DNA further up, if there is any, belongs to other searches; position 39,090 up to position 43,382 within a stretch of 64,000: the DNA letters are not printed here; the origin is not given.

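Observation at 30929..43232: Two ~1320-aa paralogs with a GspK/T2SS-K pseudopilin architecture, without a secretion or pilus machine nearby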

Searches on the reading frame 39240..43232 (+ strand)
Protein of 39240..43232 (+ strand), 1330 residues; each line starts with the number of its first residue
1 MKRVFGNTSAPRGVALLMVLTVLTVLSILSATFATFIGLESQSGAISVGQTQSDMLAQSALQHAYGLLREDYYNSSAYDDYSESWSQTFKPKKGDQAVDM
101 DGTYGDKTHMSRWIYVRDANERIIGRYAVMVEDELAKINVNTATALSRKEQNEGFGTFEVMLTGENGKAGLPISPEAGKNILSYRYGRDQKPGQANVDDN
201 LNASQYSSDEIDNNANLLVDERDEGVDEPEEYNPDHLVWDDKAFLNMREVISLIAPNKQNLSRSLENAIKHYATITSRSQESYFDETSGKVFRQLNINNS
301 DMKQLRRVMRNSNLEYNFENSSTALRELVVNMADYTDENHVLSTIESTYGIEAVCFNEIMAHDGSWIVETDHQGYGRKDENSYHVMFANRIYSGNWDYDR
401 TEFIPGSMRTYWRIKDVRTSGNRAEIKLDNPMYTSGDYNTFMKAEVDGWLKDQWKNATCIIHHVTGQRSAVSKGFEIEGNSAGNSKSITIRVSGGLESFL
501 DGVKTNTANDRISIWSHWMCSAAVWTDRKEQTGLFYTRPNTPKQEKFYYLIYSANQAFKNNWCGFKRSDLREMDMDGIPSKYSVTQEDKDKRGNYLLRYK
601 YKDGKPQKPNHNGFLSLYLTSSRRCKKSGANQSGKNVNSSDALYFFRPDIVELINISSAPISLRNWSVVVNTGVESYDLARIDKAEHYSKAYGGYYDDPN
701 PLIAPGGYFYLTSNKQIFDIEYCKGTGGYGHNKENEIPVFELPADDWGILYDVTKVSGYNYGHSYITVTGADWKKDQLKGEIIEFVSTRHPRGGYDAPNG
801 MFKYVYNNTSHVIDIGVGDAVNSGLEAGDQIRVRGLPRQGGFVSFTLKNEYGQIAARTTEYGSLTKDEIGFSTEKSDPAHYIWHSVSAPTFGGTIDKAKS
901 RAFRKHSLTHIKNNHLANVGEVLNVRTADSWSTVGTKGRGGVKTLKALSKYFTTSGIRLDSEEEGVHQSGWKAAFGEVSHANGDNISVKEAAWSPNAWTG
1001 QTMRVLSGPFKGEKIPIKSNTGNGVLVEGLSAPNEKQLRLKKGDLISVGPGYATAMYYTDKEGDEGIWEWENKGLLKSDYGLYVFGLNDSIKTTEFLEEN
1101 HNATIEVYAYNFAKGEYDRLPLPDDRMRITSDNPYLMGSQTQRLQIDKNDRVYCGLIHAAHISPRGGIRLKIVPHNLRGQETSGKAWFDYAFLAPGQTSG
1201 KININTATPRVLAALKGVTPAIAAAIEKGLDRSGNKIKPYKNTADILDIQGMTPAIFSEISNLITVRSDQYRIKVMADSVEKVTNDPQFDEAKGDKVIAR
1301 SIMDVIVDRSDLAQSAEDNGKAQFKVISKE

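Call 3: search_protein_families(library=pfam, proteins=[window:39240-43232:+], max_evalue=1)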
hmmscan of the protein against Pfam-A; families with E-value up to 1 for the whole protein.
window:39240-43232:+ (1330 aa): 4 families
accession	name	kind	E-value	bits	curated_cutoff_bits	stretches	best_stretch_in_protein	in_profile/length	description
PF12836.13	HHH_3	-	3.6e-08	33.8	27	1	1199-1264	3-64/65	Helix-hairpin-helix motif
PF00932.25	LTD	-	4e-05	24.4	34.3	1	639-754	22-98/109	Lamin Tail Domain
PF03934.19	T2SSK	-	0.0058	17.4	24.2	1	1202-1263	1-59/63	Type II secretion system (T2SS), protein K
PF07653.23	SH3_2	-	0.21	11.8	21.8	1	1032-1071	10-39/55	Variant SH3 domain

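Call 4: search_protein_families(library=ncbifam, proteins=[window:39240-43232:+], max_evalue=1)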
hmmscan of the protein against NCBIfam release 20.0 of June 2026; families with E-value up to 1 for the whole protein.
window:39240-43232:+ (1330 aa): 4 families
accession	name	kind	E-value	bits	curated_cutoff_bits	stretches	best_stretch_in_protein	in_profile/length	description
NF037980.1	T2SS_GspK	equivalog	1.7e-17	63.9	130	2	12-152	2-115/307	type II secretion system minor pseudopilin GspK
TIGR02600.1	Verru_Chthon_A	subfamily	1.4e-06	26.5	332.3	2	118-144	228-254/1296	Verru_Chthon cassette protein A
TIGR00426.1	TIGR00426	subfamily_domain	8e-05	22.6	53.1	1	1200-1266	6-69/69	competence protein ComEA helix-hairpin-helix repeat region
TIGR01259.1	comE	subfamily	0.0034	17.4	152.35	1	1200-1266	58-120/120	comEA protein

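Call 8: find_homologous_proteins(query=window:39240-43232:+, max_evalue=0.00001)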
Query window:39240-43232:+ (1330 aa): 48 proteins with E <= 0.00001 among 8000 candidates.
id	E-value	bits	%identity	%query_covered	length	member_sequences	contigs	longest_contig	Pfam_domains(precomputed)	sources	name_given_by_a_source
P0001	0.0e+0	3023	98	100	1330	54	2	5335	PF00932.26,PF12836.14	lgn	-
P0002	0.0e+0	2733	87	100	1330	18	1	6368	PF12836.14,PF03934.20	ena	-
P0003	0.0e+0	2637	85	99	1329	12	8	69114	PF12836.14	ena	-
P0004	0.0e+0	1675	56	99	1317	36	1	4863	PF12836.14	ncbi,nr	ncbi:helix-hairpin-helix domain-containing protein [bacterium]|nr:helix-hairpin-helix domain-contain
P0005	0.0e+0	1673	55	99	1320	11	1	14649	PF12836.14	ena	-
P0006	0.0e+0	1672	55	99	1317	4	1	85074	PF12836.14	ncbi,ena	-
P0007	0.0e+0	1668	55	99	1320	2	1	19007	PF12836.14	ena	-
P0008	0.0e+0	1659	55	99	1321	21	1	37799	PF12836.14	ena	-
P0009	0.0e+0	1655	55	99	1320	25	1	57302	PF12836.14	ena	-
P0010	0.0e+0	1635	55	99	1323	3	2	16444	PF12836.14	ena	-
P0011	0.0e+0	1276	46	99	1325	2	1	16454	PF12836.14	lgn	-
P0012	0.0e+0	1240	45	98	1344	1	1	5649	PF12836.14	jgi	-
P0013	0.0e+0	1212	45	98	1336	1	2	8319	PF12836.14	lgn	-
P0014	0.0e+0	1206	45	99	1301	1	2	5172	PF12836.14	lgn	-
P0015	0.0e+0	1194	44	99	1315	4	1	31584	PF12836.14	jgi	jgi:DNA uptake protein ComE-like DNA-binding protein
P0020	0.0e+0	1093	42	100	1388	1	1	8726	PF12836.14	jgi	jgi:hypothetical protein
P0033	0.0e+0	1020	41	98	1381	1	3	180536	PF12836.14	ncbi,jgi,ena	-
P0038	2.4e-293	994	39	99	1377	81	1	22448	PF12836.14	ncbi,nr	ncbi:general secretion pathway protein GspK [bacterium]|nr:general secretion pathway protein GspK [b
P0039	2.2e-292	991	40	96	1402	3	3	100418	PF12836.14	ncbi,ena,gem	-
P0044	2.7e-182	626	35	53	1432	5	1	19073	PF12836.14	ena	-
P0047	1.8e-21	93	29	25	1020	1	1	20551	PF00932.26,PF12836.14,PF03934.20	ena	-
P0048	1.4e-11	61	24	24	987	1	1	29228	PF00932.26,PF21687.4,PF12836.14,PF03934.20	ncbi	-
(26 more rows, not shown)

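Call 9: find_encoding_contigs(protein=P0033, flank=10000, max_places=3)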
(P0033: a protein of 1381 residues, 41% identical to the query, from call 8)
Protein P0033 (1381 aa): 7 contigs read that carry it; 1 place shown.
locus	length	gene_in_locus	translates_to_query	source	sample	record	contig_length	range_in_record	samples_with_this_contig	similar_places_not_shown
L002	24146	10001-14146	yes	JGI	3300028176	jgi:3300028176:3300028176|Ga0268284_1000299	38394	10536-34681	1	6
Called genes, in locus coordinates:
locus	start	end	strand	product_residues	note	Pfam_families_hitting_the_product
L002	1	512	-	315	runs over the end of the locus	PF01565:FAD_binding_4, PF02873:MurB_C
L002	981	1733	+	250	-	PF13529:Peptidase_C39_2 (weak)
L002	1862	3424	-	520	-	-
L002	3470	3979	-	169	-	-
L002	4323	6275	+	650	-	PF00795:CN_hydrolase, PF02540:NAD_synthase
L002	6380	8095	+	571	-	PF01979:Amidohydro_1, PF07969:Amidohydro_3 (faint), PF13382:Adenine_deam_C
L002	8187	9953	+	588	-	PF00425:Chorismate_bind, PF01063:Aminotran_4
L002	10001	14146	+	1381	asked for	PF12836:HHH_3 (faint)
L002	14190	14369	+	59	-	-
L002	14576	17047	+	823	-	-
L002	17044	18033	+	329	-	-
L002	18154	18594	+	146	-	-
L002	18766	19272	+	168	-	PF02915:Rubrerythrin, PF21349:RUBY_RBDX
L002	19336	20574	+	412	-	PF06123:CreD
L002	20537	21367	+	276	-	PF00590:TP_methylase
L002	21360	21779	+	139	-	PF04246:RseC_MucC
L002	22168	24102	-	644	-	PF07944:Beta-AFase-like_GH127_cat, PF20736:Glyco_hydro127M, PF20737:Glyco_hydro127C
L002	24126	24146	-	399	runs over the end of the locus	PF00155:Aminotran_1_2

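Call 10: find_encoding_contigs(protein=P0039, flank=10000, max_places=3)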
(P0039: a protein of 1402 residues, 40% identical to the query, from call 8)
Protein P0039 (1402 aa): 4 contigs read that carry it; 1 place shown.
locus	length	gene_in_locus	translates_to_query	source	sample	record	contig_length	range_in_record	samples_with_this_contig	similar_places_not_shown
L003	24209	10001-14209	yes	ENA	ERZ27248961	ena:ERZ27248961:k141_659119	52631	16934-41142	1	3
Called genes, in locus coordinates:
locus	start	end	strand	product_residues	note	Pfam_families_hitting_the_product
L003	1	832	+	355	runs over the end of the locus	-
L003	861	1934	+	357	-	-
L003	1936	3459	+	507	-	-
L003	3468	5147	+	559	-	-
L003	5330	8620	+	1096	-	PF22148:Fervidolysin_NPro-like, PF00082:Peptidase_S8, PF00801:PKD, PF18911:PKD_4 (weak)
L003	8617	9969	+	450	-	-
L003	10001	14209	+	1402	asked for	PF12836:HHH_3 (weak)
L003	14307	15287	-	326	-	PF01408:GFO_IDH_MocA, PF02894:GFO_IDH_MocA_C (weak), PF22725:GFO_IDH_MocA_C3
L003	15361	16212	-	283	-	PF17930:LpxI_N, PF06230:LpxI_C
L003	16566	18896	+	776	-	PF25470:DUF7901 (weak)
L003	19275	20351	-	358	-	PF03009:GDPD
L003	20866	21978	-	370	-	-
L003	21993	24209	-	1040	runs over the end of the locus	PF04313:HSDR_N (faint), PF02384:N6_Mtase (weak), PF01170:UPF0020 (faint), PF20473:MmeI_Mtase, PF07669:Eco57I, PF02384:N6_Mtase, PF12950:TaqI_C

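Call 11: find_encoding_contigs(protein=P0048, flank=10000, max_places=3)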
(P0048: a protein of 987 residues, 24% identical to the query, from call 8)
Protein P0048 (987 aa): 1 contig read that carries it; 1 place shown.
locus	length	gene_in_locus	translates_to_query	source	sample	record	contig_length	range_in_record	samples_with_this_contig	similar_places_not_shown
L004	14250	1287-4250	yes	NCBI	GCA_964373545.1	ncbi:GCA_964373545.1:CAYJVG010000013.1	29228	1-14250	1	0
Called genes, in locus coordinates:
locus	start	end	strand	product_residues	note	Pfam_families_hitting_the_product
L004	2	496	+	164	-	?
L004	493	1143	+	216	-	PF11612:T2SSJ (faint)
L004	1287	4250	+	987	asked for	PF03934:T2SSK (faint), PF21687:T2SSK_1st (weak), PF12836:HHH_3 (faint), PF00932:LTD (faint)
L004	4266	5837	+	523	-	-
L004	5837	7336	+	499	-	PF05137:PilN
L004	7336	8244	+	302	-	-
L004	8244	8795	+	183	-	-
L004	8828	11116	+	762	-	PF07719:TPR_2 (faint), PF03958:Secretin_N, PF00263:Secretin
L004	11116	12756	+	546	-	PF07660:STN (weak), PF03958:Secretin_N (weak), PF00263:Secretin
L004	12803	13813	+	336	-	PF00356:LacI, PF00532:Peripla_BP_1, PF13407:Peripla_BP_4, PF13377:Peripla_BP_3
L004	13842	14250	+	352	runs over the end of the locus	-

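Call 13: find_related_loci(query=A1, collection=genome_contigs, flank=10000)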
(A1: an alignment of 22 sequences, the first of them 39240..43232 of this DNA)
Query A1 (1330 aa) in genome_contigs; peptide patterns used: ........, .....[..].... (x = any residue, [..] = any of these).
199 stretches matched a pattern; 167 encode a relative of the query (tblastn E <= 1e-3); the best 80 are kept; 74 distinct loci.
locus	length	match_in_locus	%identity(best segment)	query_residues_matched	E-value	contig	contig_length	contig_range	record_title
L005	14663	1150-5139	94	1-1330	0e+0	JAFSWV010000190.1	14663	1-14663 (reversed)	Bacterium isolate RGIG3546 Goat_Rumen.Co__c2493741, whole genome shotgun sequence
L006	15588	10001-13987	91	1-1330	0e+0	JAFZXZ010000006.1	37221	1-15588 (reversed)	Bacterium isolate RGIG8200 Water_buffalos_Rumen-3__c218964, whole genome shotgun sequence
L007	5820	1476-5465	91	1-1330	0e+0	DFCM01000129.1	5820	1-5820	MAG TPA_asm: bacterium UBP3_UBA3054 isolate UBA3054 UBA3054_contig_13092, whole genome shotgun sequence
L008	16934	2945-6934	90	1-1330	0e+0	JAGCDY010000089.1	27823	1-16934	Bacterium isolate RGIG9704 Yak_Omasum-2__c553597, whole genome shotgun sequence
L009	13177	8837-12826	87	1-1330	0e+0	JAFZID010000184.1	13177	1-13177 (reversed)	Bacterium isolate RGIG7788 Water_buffalos_Reticulum-1__c666109, whole genome shotgun sequence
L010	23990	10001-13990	86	1-1330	0e+0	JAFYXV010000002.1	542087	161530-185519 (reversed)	Bacterium isolate RGIG7520 Water_buffalos_Jejunum-5__c128, whole genome shotgun sequence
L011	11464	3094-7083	86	1-1330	0e+0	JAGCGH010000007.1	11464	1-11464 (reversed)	Bacterium isolate RGIG9765 Yak_Omasum-5__c36732, whole genome shotgun sequence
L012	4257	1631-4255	98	1-875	0e+0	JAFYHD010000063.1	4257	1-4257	Bacterium isolate RGIG7086 Sheep_Rumen.Co__c1387101, whole genome shotgun sequence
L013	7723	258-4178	55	11-1330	0e+0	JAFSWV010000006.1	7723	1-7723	Bacterium isolate RGIG3546 Goat_Rumen.Co__c76024, whole genome shotgun sequence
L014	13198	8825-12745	55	11-1330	0e+0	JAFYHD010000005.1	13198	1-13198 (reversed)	Bacterium isolate RGIG7086 Sheep_Rumen.Co__c30527, whole genome shotgun sequence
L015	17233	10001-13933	55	11-1330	0e+0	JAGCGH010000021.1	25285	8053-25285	Bacterium isolate RGIG9765 Yak_Omasum-5__c101127, whole genome shotgun sequence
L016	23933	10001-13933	55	11-1330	0e+0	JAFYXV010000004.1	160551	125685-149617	Bacterium isolate RGIG7520 Water_buffalos_Jejunum-5__c167, whole genome shotgun sequence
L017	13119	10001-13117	55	11-1056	0e+0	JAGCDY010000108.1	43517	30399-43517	Bacterium isolate RGIG9704 Yak_Omasum-2__c733263, whole genome shotgun sequence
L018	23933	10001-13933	45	12-1327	0e+0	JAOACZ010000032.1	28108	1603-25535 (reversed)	MAG: bacterium isolate SKW220 k141_197731, whole genome shotgun sequence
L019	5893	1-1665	97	776-1330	0e+0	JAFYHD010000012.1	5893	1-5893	Bacterium isolate RGIG7086 Sheep_Rumen.Co__c201775, whole genome shotgun sequence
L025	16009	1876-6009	41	7-1330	0e+0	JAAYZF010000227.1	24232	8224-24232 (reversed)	MAG: bacterium isolate AS06rmzACSIP_294 412792_AS06, whole genome shotgun sequence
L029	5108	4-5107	41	13-1330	0e+0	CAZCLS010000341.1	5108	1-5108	MAG TPA_asm: uncultured bacterium isolate SRP178699_co1_462 genome assembly, contig: NODE_24378_length_5108_cov_7.615674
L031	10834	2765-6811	41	13-1312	0e+0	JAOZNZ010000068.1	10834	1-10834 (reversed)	MAG: bacterium isolate GMC4.concoct.297 GMC4_8733_length_10834_cov_8.942759, whole genome shotgun sequence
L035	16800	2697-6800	40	8-1330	0e+0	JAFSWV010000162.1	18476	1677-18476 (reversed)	Bacterium isolate RGIG3546 Goat_Rumen.Co__c2155935, whole genome shotgun sequence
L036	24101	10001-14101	40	8-1330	0e+0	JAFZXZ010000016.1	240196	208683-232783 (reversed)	Bacterium isolate RGIG8200 Water_buffalos_Rumen-3__c711584, whole genome shotgun sequence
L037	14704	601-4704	39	8-1330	0e+0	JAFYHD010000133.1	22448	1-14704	Bacterium isolate RGIG7086 Sheep_Rumen.Co__c3007839, whole genome shotgun sequence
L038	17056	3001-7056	39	12-1327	0e+0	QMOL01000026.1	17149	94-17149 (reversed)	MAG: Chlamydiae bacterium isolate B51_G9 B51_Guay9_scaffold_02485, whole genome shotgun sequence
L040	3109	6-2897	46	349-1330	0e+0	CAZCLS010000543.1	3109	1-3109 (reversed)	MAG TPA_asm: uncultured bacterium isolate SRP178699_co1_462 genome assembly, contig: NODE_50594_length_3109_cov_8.658153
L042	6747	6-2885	45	349-1330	0e+0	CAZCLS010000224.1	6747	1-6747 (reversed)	MAG TPA_asm: uncultured bacterium isolate SRP178699_co1_462 genome assembly, contig: NODE_16317_length_6747_cov_7.385386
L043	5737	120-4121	37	4-1330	0e+0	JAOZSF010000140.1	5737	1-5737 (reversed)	MAG: bacterium isolate GMC6.metabat2.125 GMC6_20686_length_5737_cov_22.923618, whole genome shotgun sequence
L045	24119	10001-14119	40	1-1330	0e+0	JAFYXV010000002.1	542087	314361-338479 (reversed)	Bacterium isolate RGIG7520 Water_buffalos_Jejunum-5__c128, whole genome shotgun sequence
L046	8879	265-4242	37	12-1330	0e+0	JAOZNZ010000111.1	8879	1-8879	MAG: bacterium isolate GMC4.concoct.297 GMC4_12454_length_8879_cov_9.636333, whole genome shotgun sequence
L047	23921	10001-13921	36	9-1312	0e+0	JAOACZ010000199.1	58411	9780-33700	MAG: bacterium isolate SKW220 k141_952529, whole genome shotgun sequence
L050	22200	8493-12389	35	30-1318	0e+0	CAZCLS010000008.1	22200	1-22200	MAG TPA_asm: uncultured bacterium isolate SRP178699_co1_462 genome assembly, contig: NODE_2753_length_22200_cov_8.124136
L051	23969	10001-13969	34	12-1330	0e+0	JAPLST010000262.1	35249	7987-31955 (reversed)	MAG: bacterium isolate LacPavin_0419_WC90_MAG_61_7 LacPavin_0419_WC90_scaffold_435954, whole genome shotgun sequence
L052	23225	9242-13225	35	10-1330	0e+0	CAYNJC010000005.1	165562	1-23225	MAG TPA_asm: uncultured bacterium isolate SRP178699_co1_609 genome assembly, contig: NODE_24_length_165562_cov_13.490360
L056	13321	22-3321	38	269-1330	0e+0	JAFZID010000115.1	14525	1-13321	Bacterium isolate RGIG7788 Water_buffalos_Reticulum-1__c401804, whole genome shotgun sequence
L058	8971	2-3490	40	198-1312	0e+0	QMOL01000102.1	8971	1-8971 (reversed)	MAG: Chlamydiae bacterium isolate B51_G9 B51_Guay9_scaffold_10698, whole genome shotgun sequence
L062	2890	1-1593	57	800-1330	0e+0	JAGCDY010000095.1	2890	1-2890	Bacterium isolate RGIG9704 Yak_Omasum-2__c603486, whole genome shotgun sequence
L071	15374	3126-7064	51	9-1330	8e-165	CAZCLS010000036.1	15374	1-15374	MAG TPA_asm: uncultured bacterium isolate SRP178699_co1_462 genome assembly, contig: NODE_4943_length_15374_cov_7.823814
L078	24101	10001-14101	40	8-1330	0e+0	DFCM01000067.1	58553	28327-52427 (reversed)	MAG TPA_asm: bacterium UBP3_UBA3054 isolate UBA3054 UBA3054_contig_130, whole genome shotgun sequence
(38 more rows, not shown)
